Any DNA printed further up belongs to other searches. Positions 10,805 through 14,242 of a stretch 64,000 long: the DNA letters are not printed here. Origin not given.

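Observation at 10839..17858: AT-rich three-gene defence cargo inside the ICE: a type IIG-like methyltransferase fusion followed by a Gabija-type OLD nuclease + UvrD helicase pair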

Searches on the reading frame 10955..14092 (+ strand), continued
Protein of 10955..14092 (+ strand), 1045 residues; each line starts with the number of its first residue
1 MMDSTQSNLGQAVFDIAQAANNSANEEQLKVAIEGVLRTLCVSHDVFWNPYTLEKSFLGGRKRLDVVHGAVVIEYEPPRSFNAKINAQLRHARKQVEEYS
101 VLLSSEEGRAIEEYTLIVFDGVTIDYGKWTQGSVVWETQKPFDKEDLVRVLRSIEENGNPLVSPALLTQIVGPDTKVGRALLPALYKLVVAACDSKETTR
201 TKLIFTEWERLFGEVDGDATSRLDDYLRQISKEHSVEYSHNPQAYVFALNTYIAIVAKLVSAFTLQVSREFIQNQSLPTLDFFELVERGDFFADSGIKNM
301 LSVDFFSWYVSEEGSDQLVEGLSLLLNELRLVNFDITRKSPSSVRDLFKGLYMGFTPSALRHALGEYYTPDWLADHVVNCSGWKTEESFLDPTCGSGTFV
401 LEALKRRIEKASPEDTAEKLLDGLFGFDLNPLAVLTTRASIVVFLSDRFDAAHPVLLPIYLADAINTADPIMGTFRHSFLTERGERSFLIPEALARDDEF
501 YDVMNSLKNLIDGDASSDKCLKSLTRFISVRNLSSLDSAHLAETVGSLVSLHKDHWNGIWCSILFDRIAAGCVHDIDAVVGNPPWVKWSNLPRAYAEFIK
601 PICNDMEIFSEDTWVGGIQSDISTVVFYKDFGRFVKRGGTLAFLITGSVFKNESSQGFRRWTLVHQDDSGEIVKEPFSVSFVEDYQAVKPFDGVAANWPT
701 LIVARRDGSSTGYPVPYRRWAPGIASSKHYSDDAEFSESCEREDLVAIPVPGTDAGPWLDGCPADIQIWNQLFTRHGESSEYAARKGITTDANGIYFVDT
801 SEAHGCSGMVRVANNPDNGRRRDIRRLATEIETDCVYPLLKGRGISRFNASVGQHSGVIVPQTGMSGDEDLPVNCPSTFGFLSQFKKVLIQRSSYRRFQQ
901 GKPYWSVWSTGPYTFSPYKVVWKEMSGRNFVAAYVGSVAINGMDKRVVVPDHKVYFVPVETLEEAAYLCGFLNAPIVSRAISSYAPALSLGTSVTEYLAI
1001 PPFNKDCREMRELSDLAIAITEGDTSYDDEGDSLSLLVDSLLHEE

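Call 51: search_protein_families(library=pfam, proteins=[L050:8749-9885:+, L047:8353-8811:+, L033:13136-14854:-, L033:14826-21149:-, L006:13584-14036:+], max_evalue=0.001)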
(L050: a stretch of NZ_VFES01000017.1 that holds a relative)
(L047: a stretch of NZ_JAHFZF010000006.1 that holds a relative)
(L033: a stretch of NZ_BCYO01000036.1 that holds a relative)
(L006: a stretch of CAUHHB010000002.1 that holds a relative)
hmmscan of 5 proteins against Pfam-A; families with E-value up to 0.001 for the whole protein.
L050:8749-9885:+ (379 aa): 1 family
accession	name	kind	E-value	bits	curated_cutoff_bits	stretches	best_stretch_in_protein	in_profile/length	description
PF00145.23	DNA_methylase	-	1.7e-66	225.3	22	1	34-370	1-323/324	C-5 cytosine-specific DNA methylase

L047:8353-8811:+ (153 aa): 1 family
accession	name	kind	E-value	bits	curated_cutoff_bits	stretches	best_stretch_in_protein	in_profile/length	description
PF01402.27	RHH_1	-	0.00069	19.9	20.5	0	102-136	3-37/39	Ribbon-helix-helix protein, copG family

L033:13136-14854:- (573 aa): 6 families
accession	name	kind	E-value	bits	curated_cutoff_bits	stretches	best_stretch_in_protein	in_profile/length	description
PF08378.17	NERD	-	7.6e-09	36.5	22.1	1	23-135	4-101/111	Nuclease-related domain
PF13538.12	UvrD_C_2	-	1e-06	28.9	27.4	1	499-548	1-51/52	UvrD-like helicase C-terminal domain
PF13245.12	AAA_19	-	1.1e-06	29.2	25.1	1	238-387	3-132/134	AAA domain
PF13604.12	AAA_30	-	1.4e-05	25.4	27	1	232-383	2-127/191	AAA domain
PF01443.25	Viral_helicase1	-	2.8e-05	24.5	21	0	486-549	167-227/228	Viral superfamily 1 RNA helicase core domain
PF13401.12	AAA_22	-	0.00031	21.5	27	1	250-367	9-106/130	AAA domain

L033:14826-21149:- (2108 aa): 2 families
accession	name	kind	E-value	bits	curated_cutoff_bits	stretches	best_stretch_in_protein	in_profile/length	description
PF00270.35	DEAD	-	1.2e-12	48.4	26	1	111-218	3-71/167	DEAD/DEAH box helicase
PF00271.37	Helicase_C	-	4.4e-06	27.4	23.5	1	1266-1312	64-110/110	Helicase conserved C-terminal domain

L006:13584-14036:+ (151 aa): 0 families

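Call 52: find_encoding_contigs(protein=P0001, flank=10000, max_places=10)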
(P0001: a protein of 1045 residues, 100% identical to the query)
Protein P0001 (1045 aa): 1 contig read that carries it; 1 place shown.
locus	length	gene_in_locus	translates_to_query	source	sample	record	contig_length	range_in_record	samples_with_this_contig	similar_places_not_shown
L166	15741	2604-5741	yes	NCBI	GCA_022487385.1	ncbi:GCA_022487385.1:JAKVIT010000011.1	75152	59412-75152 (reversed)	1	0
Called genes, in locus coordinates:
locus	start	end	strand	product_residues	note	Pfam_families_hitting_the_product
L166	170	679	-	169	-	-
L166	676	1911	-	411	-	PF03432:Relaxase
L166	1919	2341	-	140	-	-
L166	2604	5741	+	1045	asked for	PF02384:N6_Mtase (faint), PF01170:UPF0020 (weak), PF07669:Eco57I (weak)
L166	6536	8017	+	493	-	PF13175:AAA_15 (weak), PF13304:AAA_21, PF20469:OLD-like_TOPRIM (weak)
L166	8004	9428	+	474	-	PF13245:AAA_19 (weak), PF00580:UvrD-helicase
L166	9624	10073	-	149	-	PF02021:UPF0102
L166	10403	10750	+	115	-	-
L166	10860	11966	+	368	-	-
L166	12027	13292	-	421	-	PF00589:Phage_integrase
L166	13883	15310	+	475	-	PF04326:SLFN_AlbA_2, PF13749:HATPase_c_4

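Call 60: predict_structure(alignment_id=A5)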
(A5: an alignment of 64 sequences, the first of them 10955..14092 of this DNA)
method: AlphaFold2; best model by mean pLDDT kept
length: 1045 residues; sequences in the alignment: 64
mean_pLDDT: 88.3   pTM: 0.87
mean pLDDT of the five models: 88.3, 88.3, 86.5, 86.5, 86.4
residues with pLDDT >= 90: 683; 70-90: 268; 50-70: 78; < 50: 16
segments of 3 or more residues with pLDDT < 50: 1-4, 215-218, 613-618
pLDDT, mean of each block of 10 residues (from residue 1): 62 95 94 93 82 59 78 95 94 94 90 95 95 93 94 89 91 95 96 88 86 59 89 94 94 96 78 72 91 95 87 81 93 90 90 88 81 96 97 91 96 96 95 94 95 96 80 85 83 96 95 94 96 96 95 81 92 96 71 75 78 47 85 95 88 66 87 93 93 77 96 94 79 92 91 70 89 71 90 94 88 91 92 96 94 94 86 96 96 89 91 95 78 95 91 94 98 93 72 78 95 97 93 94 79
secondary structure, 60 per line:
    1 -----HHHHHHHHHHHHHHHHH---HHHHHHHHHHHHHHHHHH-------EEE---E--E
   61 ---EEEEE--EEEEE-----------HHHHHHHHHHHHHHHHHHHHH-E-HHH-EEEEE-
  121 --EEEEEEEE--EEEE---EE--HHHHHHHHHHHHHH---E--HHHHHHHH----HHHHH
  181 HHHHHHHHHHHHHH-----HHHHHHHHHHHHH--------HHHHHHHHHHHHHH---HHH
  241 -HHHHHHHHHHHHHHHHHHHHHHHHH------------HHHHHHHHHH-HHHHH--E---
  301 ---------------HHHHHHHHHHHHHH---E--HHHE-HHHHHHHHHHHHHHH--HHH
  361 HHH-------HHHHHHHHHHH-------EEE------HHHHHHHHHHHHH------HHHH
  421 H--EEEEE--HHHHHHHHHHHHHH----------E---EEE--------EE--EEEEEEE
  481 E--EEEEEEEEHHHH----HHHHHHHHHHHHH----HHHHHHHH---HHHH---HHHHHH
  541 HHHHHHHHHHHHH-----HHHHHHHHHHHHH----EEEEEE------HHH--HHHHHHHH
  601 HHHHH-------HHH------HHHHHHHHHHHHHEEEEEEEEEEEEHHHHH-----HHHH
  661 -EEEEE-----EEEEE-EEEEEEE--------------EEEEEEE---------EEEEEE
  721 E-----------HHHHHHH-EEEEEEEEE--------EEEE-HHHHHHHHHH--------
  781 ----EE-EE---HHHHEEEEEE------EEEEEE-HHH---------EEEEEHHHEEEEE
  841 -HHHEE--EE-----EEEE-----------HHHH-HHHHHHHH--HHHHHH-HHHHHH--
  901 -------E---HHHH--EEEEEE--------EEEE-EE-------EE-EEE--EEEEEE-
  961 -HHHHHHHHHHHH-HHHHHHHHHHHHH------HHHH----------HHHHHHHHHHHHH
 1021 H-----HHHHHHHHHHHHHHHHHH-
elements in order (helices of 4 or more, strands of 3 or more residues): H6-22 H26-43 E51-53 E64-68 E71-75 H87-107 E115-119 E123-130 E133-136 H144-157 H164-171 H176-194 H200-212 H221-234 H242-266 H279-288 H290-294 H316-329 H341-355 H358-363 H371-381 E389-391 H398-410 H417-421 E424-428 H431-444 E459-461 E474-481 E484-491 H492-495 H500-512 H517-524 H528-531 H535-553 H559-571 E576-581 H593-605 H622-634 E635-646 H647-651 H657-660 E662-666 E672-676 E678-684 E699-705 E715-721 H733-739 E741-749 E758-761 H763-772 H793-796 E797-802 E809-814 E828-832 E836-840 E856-859 H871-874 H876-883 H886-891 H893-898 H912-915 E918-923 E932-935 E949-951 E954-959 H962-973 H975-987 H994-997 H1008-1021 H1027-1044

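Call 63: fold_search(model_id=the predicted structure, library=pdb)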
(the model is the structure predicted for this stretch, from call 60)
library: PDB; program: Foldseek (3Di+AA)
matches with E <= 10: 386; with E <= 0.001: 74
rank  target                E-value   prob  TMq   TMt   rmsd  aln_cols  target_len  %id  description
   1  7lnj_C                9.1e-17  1.00  0.35  0.60   8.4       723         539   12  CamA Adenine Methyltransferase Complexed to Cognate Substrate DNA (released 2021-05-19)
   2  7lni_C                1.1e-16  1.00  0.36  0.63   7.8       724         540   13  SeMet CamA Adenine Methyltransferase Complexed to Cognate Substrate DNA (released 2021-05-19)
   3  7rfn_A                1.6e-16  1.00  0.36  0.62   8.0       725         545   12  CamA Adenine Methyltransferase Complexed to Cognate Substrate DNA and Inhibitor SGC8158 (released 2021-09-15)
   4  7lni_A                1.6e-16  1.00  0.36  0.62   8.1       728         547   12  SeMet CamA Adenine Methyltransferase Complexed to Cognate Substrate DNA (released 2021-05-19)
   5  8cxs_A                2.2e-16  1.00  0.36  0.62   7.7       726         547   13  CamA Adenine Methyltransferase Complexed to Cognate Substrate DNA and Inhibitor MTA (released 2023-01-11)
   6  7rfl_A                2.4e-16  1.00  0.36  0.62   7.7       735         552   13  CamA Adenine Methyltransferase Complexed to Cognate Substrate DNA and Inhibitor SGC0946 (released 2021-09-15)
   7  8cxy_C                2.5e-16  1.00  0.36  0.63   7.9       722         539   12  CamA Adenine Methyltransferase Complexed to Cognate Substrate DNA and Inhibitor N6-(2-Phenethyl)adenosine (Compound 8) (released 2023-01-11)
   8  8cy2_A                2.5e-16  1.00  0.36  0.62   7.8       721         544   13  CamA Adenine Methyltransferase Complexed to Cognate Substrate DNA and Inhibitor APNEA (Compound 9) (released 2023-01-11)
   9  7rfl_B                2.6e-16  1.00  0.36  0.61   8.1       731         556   12  CamA Adenine Methyltransferase Complexed to Cognate Substrate DNA and Inhibitor SGC0946 (released 2021-09-15)
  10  8cxx_A                2.7e-16  1.00  0.36  0.63   7.9       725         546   13  CamA Adenine Methyltransferase Complexed to Cognate Substrate DNA and Compound 6 (released 2023-01-11)
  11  7rfm_A                3.1e-16  1.00  0.36  0.62   7.6       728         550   13  CamA Adenine Methyltransferase Complexed to Cognate Substrate DNA and Inhibitor EPZ004777 (released 2021-09-15)
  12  7lt5_C                3.4e-16  1.00  0.38  0.65   7.7       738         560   13  CamA Adenine Methyltransferase Complexed to Cognate Substrate DNA and Cofactor SAH (released 2021-05-19)
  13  8cxt_A                3.4e-16  1.00  0.36  0.63   7.6       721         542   12  CamA Adenine Methyltransferase Complexed to Cognate Substrate DNA and Inhibitor N6-benzyladenosine (Compound 1) (released 2023-01-11)
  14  8fs2_A                4.0e-16  1.00  0.36  0.62   7.9       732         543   12  CamA Adenine Methyltransferase Complexed to Cognate Substrate DNA and Inhibitor 11b (YD907) (released 2023-05-10)
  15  7rfm_B                4.1e-16  1.00  0.36  0.61   8.1       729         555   12  CamA Adenine Methyltransferase Complexed to Cognate Substrate DNA and Inhibitor EPZ004777 (released 2021-09-15)
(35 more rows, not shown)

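Call 86: list_cluster_members(proteins=[P0001, P0121])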
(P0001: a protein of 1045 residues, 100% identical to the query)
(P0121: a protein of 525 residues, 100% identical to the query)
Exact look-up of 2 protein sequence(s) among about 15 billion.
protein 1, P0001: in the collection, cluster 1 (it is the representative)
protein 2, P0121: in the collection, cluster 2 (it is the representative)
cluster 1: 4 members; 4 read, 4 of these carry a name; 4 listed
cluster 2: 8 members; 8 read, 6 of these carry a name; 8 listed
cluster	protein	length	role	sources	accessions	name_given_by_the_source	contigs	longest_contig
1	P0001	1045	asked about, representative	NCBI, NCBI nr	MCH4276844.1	MAG: N-6 DNA methylase [Atopobiaceae bacterium] | N-6 DNA methylase [Atopobiaceae bacterium]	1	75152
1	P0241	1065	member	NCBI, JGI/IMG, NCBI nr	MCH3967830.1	MAG: N-6 DNA methylase [Atopobiaceae bacterium] | hypothetical protein | N-6 DNA methylase [Atopobiaceae bacterium]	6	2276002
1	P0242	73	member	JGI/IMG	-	hypothetical protein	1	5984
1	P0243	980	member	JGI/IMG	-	hypothetical protein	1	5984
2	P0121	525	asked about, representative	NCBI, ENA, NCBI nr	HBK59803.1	MAG TPA: hypothetical protein DDZ84_03285 [Firmicutes bacterium] | hypothetical protein [Bacillota bacterium]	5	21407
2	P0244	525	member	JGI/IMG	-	hypothetical protein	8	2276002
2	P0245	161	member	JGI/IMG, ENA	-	hypothetical protein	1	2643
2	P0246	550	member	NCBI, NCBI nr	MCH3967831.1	MAG: ATP-binding protein [Atopobiaceae bacterium] | ATP-binding protein [Atopobiaceae bacterium]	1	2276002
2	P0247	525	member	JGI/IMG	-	hypothetical protein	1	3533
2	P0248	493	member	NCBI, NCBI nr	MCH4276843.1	MAG: ATP-binding protein [Atopobiaceae bacterium] | ATP-binding protein [Atopobiaceae bacterium]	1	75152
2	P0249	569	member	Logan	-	-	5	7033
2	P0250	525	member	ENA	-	-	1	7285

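Call 87: find_encoding_contigs(protein=P0241, flank=10000, max_places=8)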
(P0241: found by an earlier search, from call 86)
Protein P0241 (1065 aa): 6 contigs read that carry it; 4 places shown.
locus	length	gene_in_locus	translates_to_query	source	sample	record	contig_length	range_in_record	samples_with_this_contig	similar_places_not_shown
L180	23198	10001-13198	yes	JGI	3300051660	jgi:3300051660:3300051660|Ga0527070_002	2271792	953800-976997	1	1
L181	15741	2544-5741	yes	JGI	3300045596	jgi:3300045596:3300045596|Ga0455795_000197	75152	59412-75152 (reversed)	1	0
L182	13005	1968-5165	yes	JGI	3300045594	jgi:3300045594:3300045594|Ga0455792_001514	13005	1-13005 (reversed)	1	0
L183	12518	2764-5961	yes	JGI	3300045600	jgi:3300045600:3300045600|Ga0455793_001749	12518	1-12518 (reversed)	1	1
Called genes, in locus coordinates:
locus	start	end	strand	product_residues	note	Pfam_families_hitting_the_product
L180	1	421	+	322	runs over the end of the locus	PF01832:Glucosaminidase, PF00877:NLPC_P60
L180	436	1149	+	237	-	-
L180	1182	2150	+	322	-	PF19478:TrbL_2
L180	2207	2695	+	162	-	-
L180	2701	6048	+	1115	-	PF08341:TED, PF17802:SpaA, PF18202:TQ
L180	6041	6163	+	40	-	-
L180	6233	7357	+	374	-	PF08401:ArdcN, PF18818:MPTase-PolyVal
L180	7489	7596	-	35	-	-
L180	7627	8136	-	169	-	-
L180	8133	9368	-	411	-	PF03432:Relaxase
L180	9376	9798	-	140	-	-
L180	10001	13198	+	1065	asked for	PF02384:N6_Mtase (faint), PF01170:UPF0020 (weak), PF07669:Eco57I (weak)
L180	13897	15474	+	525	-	PF13175:AAA_15 (weak), PF13304:AAA_21, PF20469:OLD-like_TOPRIM (weak)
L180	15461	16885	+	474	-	PF13245:AAA_19 (weak), PF00580:UvrD-helicase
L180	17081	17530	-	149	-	PF02021:UPF0102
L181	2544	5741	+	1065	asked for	PF02384:N6_Mtase (faint), PF01170:UPF0020 (weak), PF07669:Eco57I (weak)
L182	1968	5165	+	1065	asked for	PF02384:N6_Mtase (faint), PF01170:UPF0020 (weak), PF07669:Eco57I (weak)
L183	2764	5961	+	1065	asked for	PF02384:N6_Mtase (faint), PF01170:UPF0020 (weak), PF07669:Eco57I (weak)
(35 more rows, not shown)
